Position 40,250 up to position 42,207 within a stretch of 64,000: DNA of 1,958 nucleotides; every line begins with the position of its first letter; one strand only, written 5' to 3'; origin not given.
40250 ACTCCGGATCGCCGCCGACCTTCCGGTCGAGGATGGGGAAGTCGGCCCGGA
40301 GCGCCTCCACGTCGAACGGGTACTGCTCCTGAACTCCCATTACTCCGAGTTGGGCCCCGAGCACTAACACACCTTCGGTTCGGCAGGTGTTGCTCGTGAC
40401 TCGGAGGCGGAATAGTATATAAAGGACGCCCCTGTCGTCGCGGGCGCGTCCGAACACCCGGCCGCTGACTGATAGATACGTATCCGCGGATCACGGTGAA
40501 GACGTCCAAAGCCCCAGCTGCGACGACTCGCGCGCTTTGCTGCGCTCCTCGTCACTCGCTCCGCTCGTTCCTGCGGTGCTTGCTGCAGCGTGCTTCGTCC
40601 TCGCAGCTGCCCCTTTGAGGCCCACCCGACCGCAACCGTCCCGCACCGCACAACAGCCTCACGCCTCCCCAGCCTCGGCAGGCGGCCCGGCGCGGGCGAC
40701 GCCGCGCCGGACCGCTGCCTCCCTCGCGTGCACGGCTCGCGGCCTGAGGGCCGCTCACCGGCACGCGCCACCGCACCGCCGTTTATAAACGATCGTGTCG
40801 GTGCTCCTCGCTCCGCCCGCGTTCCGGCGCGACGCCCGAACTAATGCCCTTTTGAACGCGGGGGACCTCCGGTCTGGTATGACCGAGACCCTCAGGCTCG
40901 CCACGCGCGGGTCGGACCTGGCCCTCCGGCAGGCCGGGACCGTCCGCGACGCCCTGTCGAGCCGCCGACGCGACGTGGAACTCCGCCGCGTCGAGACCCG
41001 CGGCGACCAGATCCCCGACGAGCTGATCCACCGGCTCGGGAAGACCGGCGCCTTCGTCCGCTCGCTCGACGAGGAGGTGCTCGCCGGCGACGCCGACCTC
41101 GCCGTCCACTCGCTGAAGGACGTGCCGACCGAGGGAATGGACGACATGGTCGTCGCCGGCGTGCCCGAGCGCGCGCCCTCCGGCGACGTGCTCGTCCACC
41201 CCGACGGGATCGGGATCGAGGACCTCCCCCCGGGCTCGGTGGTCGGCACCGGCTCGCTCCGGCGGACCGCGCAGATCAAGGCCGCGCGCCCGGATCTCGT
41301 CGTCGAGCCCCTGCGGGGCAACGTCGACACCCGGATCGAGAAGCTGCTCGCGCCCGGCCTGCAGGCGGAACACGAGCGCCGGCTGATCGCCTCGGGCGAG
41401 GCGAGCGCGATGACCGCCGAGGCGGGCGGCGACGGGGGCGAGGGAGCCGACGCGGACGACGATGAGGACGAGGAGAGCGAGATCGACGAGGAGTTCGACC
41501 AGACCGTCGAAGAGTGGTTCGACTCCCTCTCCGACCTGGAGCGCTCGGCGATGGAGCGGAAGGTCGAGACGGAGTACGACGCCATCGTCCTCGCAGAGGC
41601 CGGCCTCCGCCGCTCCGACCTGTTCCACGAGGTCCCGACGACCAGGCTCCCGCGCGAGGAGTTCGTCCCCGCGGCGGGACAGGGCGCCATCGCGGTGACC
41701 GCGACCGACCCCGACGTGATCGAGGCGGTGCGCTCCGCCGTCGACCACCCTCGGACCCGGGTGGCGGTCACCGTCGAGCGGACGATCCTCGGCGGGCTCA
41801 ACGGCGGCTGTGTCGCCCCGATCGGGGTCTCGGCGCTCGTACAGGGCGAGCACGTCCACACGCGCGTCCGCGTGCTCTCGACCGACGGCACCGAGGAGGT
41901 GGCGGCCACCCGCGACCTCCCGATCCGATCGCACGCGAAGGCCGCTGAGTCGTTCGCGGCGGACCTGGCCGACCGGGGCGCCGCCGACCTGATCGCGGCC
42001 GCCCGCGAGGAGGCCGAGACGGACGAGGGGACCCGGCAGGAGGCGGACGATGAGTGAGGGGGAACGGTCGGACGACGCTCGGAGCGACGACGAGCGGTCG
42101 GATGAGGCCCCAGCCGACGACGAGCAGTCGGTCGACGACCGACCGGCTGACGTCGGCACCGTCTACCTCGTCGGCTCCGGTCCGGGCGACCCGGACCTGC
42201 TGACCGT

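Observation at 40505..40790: GC-rich approximately 260-290 nt repeat present twice in inverted orientation, with a long hairpin maintained by compensatory substitutions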

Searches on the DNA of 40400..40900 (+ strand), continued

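Call 81: search_with_rna_model(model_id=R1, source=L162, filters=off, max_evalue=0.01, show_alignments=2)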
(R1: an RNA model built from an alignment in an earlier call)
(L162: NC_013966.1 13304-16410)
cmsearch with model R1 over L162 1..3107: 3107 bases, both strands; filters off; matches with E-value up to 0.01: 1.
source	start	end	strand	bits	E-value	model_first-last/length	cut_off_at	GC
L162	1498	1598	+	85.8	5.5e-22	1-116/116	no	0.72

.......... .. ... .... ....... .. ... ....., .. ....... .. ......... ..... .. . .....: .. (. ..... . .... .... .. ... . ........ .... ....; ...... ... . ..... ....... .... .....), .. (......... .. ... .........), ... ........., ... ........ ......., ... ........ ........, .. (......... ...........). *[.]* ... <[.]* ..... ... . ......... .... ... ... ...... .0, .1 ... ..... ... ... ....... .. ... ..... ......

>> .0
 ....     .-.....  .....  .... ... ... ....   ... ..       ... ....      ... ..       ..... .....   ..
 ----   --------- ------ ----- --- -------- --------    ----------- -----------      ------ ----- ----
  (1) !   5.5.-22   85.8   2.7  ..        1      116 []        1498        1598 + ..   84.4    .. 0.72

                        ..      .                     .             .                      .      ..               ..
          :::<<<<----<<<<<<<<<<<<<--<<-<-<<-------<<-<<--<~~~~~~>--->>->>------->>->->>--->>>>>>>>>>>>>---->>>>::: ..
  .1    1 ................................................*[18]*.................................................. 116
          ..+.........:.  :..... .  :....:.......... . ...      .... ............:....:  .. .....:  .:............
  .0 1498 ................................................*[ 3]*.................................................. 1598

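Call 90: search_with_rna_model(model_id=R1, sources=[L125, L126, L127, L128, L129, L130, L131, L132, L133, L134, L135, L136, L137, L138, L139, L140, L141, L142, L143, L144, L145, L146, L147, L148, L149, L150, L151, L152, L153, L154, L155, L156, L157, L158, L159, L160, L161], max_evalue=0.001)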
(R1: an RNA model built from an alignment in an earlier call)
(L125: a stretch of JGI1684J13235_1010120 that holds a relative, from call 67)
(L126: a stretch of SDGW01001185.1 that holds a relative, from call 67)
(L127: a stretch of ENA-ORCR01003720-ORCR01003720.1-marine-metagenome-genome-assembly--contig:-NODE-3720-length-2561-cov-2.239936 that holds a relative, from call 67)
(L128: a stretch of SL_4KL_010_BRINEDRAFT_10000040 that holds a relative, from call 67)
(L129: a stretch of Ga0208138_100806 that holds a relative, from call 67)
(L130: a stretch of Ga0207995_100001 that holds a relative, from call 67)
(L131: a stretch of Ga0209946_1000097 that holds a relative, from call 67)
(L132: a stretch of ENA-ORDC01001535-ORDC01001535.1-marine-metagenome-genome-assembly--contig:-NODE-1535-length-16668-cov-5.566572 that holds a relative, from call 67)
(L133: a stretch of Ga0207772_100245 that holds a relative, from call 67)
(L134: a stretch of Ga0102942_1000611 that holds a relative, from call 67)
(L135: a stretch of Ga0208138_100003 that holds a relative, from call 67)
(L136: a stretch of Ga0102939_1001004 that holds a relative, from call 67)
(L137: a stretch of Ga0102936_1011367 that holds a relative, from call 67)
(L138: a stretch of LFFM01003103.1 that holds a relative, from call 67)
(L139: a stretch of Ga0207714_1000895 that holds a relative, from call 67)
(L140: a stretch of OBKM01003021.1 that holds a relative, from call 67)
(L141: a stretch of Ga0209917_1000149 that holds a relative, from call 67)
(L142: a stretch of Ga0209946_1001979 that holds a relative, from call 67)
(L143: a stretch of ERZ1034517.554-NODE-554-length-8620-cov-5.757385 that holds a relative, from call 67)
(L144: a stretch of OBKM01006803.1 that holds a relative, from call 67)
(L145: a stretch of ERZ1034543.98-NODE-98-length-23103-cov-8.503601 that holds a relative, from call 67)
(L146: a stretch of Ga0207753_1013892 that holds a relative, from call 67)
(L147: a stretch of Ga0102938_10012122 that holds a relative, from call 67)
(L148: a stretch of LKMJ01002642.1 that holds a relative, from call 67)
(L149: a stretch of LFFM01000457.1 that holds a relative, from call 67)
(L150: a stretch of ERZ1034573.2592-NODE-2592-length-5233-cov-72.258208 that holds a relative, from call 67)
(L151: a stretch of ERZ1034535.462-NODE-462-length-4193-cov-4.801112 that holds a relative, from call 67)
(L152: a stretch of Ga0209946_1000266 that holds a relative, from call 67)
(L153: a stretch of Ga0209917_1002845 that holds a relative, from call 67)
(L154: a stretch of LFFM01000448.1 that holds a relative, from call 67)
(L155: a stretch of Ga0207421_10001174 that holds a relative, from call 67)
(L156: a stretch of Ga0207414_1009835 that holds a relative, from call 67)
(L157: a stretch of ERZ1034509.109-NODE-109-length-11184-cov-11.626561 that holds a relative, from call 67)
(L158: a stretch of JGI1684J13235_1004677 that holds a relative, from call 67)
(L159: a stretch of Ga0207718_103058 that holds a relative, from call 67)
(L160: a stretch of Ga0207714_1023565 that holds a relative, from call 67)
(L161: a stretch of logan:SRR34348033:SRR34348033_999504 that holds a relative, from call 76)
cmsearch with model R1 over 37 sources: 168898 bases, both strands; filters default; matches with E-value up to 0.001: 4.
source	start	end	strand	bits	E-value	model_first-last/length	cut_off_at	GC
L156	1837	1955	+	123.4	2.9e-30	1-116/116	no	0.68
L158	2096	2263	+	81.6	4.1e-19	1-116/116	no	0.73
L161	1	68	+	38.7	1e-07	51-116/116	5'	0.66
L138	38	120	+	25.7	0.00031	1-116/116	no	0.73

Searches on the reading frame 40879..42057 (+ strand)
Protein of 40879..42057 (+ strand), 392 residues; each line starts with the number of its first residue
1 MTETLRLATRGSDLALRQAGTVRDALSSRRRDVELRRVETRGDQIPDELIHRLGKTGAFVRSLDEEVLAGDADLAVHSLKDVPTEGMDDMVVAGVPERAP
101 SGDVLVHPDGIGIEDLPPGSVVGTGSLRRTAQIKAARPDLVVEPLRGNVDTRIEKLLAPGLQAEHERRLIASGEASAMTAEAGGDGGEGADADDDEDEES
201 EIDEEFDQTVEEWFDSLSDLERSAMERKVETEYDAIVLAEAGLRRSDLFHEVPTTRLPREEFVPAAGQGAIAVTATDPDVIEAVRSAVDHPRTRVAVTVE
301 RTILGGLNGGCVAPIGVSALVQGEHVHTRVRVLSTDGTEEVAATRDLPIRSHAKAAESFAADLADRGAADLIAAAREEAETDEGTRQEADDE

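Call 66: search_protein_families(library=pfam, proteins=[window:40879-42057:+], max_evalue=0.00001)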
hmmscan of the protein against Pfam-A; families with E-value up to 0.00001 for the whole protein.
window:40879-42057:+ (392 aa): 2 families
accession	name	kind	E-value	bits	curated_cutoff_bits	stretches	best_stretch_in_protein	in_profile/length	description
PF01379.25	Porphobil_deam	-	6.8e-64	215.7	22.1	2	5-158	1-154/207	Porphobilinogen deaminase, dipyromethane cofactor binding domain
PF03900.20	Porphobil_deamC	-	3.3e-08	34.2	26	1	296-342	3-49/74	Porphobilinogen deaminase, C-terminal domain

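Call 67: find_related_loci(query=window:40879-42057:+, collection=metagenome_contigs, flank=2500)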
Query window:40879-42057:+ (392 aa) in metagenome_contigs; peptide patterns used: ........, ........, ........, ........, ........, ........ (x = any residue, [..] = any of these).
600 stretches matched a pattern (row limit reached: there are more); 36 encode a relative of the query (tblastn E <= 1e-3); 36 distinct loci.
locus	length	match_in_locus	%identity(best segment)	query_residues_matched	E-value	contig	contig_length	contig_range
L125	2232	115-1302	92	1-391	0e+0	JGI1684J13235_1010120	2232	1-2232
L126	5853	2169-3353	91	1-391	0e+0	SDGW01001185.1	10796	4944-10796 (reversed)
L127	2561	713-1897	91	1-392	0e+0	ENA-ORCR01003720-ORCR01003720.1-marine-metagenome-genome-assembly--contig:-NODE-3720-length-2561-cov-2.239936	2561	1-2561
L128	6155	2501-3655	87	1-391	0e+0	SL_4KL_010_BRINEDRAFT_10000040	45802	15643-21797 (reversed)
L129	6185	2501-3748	86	1-392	0e+0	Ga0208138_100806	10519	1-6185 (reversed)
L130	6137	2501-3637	91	1-383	0e+0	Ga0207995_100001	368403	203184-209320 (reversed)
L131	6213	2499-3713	85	1-382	0e+0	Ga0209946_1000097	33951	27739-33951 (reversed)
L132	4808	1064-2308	83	1-392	0e+0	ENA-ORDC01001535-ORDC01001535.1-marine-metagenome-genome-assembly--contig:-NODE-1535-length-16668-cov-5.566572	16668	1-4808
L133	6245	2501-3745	84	1-392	0e+0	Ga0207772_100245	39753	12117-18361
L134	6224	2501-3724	84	1-391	0e+0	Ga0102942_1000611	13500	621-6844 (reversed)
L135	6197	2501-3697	86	1-384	0e+0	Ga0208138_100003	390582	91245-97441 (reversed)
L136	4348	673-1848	92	1-392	0e+0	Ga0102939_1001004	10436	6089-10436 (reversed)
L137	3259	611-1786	85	1-372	0e+0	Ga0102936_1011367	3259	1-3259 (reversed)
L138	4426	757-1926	81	1-381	0e+0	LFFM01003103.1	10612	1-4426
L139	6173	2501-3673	84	1-392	0e+0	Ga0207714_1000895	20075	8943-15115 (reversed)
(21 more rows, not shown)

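Call 76: find_encoding_contigs(protein=window:40879-42057:+, flank=3000, max_places=6)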
Protein window:40879-42057:+ (392 aa): 2 contigs read that carry it; 1 place shown.
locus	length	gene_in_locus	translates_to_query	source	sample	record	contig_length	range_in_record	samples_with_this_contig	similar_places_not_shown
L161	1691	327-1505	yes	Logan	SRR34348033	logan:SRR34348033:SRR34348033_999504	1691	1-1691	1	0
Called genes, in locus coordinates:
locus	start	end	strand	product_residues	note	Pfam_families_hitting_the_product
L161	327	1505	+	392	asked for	PF01379:Porphobil_deam, PF03900:Porphobil_deamC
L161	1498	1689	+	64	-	?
